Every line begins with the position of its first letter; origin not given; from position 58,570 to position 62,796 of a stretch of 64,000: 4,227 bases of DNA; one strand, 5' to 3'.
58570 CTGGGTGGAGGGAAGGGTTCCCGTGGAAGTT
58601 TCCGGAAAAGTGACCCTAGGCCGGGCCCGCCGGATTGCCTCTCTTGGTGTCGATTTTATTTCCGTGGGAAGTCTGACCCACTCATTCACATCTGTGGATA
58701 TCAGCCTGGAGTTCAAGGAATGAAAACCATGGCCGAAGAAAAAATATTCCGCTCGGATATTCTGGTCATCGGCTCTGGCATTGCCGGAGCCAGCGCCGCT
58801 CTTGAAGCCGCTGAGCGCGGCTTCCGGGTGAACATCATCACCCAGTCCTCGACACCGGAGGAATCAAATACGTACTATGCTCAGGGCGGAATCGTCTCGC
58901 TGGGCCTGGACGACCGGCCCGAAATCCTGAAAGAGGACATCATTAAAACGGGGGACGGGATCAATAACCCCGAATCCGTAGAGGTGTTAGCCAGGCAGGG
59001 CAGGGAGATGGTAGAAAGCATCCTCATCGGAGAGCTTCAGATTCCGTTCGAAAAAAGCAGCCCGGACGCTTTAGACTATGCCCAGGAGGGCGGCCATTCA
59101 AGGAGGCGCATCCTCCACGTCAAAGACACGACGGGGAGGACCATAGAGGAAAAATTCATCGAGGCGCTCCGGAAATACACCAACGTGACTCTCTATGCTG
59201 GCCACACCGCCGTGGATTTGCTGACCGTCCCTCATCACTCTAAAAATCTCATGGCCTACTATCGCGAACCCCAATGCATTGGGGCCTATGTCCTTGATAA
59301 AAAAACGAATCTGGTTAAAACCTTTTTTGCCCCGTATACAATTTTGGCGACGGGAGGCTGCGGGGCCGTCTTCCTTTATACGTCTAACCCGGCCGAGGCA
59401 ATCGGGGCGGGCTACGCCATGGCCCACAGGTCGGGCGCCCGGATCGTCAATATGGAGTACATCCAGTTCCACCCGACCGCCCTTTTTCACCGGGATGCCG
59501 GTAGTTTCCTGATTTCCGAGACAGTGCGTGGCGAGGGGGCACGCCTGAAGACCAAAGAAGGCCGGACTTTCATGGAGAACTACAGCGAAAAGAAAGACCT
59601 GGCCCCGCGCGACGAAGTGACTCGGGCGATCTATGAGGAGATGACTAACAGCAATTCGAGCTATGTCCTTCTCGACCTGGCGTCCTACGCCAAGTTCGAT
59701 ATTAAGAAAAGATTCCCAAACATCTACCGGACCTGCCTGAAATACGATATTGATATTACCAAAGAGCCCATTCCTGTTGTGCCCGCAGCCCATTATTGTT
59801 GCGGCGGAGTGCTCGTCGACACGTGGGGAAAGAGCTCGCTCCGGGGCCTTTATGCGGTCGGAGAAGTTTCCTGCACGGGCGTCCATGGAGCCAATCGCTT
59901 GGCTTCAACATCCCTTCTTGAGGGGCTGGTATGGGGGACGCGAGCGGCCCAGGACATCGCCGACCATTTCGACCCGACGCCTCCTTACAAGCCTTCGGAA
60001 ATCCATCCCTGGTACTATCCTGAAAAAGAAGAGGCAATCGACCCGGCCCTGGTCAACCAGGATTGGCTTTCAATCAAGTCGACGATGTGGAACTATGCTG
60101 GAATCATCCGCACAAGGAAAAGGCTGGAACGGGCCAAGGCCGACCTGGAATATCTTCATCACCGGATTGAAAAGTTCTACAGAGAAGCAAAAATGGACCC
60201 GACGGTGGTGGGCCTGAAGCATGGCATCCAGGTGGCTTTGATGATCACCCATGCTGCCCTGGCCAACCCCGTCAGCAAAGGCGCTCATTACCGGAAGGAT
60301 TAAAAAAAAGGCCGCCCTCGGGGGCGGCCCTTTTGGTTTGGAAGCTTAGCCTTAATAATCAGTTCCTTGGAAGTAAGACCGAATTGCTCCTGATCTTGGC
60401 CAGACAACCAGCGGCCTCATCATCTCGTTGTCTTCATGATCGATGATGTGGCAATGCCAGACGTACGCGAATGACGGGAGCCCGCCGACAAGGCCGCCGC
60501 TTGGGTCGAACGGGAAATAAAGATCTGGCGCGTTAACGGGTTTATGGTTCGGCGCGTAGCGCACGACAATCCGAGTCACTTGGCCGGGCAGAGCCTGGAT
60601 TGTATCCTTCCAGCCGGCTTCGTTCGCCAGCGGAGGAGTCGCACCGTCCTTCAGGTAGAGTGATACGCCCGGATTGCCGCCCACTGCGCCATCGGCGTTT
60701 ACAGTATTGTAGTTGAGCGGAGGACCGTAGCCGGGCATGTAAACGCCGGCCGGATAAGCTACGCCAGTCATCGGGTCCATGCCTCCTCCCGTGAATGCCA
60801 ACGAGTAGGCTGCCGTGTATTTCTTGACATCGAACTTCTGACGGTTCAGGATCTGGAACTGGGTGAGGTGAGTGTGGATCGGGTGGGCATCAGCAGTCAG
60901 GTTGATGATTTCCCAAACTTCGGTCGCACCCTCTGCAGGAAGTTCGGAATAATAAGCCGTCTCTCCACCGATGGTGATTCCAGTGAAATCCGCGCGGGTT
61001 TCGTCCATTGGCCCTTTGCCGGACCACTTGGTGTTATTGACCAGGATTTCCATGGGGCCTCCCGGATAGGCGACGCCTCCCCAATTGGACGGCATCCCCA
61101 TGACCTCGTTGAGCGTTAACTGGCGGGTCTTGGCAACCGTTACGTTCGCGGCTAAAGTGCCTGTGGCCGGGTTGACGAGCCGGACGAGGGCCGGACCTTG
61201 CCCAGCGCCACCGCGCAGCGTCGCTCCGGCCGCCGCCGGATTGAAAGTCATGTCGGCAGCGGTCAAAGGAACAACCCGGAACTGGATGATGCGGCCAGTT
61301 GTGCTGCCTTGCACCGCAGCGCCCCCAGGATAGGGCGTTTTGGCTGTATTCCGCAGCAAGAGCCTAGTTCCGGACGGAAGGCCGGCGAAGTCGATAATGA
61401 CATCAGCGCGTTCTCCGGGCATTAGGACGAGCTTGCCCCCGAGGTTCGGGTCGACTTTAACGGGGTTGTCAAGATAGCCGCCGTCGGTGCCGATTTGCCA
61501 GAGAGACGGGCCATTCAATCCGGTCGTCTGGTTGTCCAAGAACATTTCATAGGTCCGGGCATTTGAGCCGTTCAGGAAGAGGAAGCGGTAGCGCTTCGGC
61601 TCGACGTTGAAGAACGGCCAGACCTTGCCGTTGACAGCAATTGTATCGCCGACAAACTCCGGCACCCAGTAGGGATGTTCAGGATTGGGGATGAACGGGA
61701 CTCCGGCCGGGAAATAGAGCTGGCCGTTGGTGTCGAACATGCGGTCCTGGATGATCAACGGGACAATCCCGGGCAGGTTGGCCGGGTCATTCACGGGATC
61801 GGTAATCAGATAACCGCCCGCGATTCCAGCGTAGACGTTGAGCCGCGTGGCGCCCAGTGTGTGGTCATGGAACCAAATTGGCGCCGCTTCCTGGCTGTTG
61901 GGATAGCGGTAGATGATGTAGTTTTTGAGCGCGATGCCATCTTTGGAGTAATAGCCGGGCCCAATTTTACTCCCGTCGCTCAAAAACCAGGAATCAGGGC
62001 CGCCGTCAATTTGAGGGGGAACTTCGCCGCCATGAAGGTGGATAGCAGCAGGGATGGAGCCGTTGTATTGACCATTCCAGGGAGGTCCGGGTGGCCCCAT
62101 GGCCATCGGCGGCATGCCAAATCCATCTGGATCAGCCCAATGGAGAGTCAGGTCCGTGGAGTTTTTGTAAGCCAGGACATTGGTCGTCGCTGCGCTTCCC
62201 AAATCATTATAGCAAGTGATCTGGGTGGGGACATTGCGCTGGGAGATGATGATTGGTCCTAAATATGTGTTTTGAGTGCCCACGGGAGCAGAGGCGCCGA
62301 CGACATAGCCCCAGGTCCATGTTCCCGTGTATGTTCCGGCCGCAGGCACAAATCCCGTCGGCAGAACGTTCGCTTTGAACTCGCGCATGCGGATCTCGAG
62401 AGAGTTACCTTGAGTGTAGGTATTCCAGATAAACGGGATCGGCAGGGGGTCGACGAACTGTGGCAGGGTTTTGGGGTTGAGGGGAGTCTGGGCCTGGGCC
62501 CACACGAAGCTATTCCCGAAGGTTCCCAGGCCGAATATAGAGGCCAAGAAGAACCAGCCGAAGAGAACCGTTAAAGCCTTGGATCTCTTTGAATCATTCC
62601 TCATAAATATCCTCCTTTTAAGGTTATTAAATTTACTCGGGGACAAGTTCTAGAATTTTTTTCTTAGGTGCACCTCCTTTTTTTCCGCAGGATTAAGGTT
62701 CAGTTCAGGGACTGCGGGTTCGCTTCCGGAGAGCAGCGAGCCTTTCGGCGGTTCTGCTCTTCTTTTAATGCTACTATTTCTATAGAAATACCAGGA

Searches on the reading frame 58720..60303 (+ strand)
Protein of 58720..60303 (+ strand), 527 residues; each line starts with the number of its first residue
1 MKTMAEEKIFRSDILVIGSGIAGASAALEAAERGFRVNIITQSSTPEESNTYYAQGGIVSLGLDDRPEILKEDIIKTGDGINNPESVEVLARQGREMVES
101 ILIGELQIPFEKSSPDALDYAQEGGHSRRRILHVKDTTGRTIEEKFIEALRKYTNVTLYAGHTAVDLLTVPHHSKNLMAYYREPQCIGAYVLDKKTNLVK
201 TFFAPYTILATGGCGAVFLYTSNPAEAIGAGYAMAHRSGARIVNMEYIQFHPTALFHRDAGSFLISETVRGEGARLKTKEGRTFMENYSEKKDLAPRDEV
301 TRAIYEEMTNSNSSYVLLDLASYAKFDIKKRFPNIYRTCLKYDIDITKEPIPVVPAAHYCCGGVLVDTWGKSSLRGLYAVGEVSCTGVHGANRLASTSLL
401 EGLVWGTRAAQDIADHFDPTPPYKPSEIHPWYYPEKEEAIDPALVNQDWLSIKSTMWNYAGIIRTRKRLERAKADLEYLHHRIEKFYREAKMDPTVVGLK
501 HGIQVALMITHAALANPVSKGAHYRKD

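Call 71: search_protein_families(library=pfam, proteins=[window:58720-60303:+], max_evalue=0.00001)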
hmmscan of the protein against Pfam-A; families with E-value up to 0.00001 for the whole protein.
window:58720-60303:+ (527 aa): 4 families
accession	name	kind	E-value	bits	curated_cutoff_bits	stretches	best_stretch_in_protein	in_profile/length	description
PF00890.30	FAD_binding_2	-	7.1e-80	269.6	20.4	1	13-399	1-414/414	FAD binding domain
PF01266.30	DAO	-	1.6e-09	38.2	27.9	1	13-123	1-95/353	FAD dependent oxidoreductase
PF07992.20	Pyr_redox_2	-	5.9e-08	32.9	26.1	0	13-61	2-44/291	Pyridine nucleotide-disulphide oxidoreductase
PF02910.25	Succ_DH_flav_C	-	3.3e-07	30.7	20.8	1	452-527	4-85/130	Fumarate reductase flavoprotein C-term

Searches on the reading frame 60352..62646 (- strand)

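Call 71: search_protein_families(library=pfam, proteins=[window:60352-62646:-], max_evalue=0.00001)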
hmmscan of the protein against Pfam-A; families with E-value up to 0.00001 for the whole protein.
window:60352-62646:- (764 aa): 1 family
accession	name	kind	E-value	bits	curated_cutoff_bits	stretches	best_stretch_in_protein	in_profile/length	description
PF07731.20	Cu-oxidase_2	-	2e-10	41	20.4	0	572-696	39-106/137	Multicopper oxidase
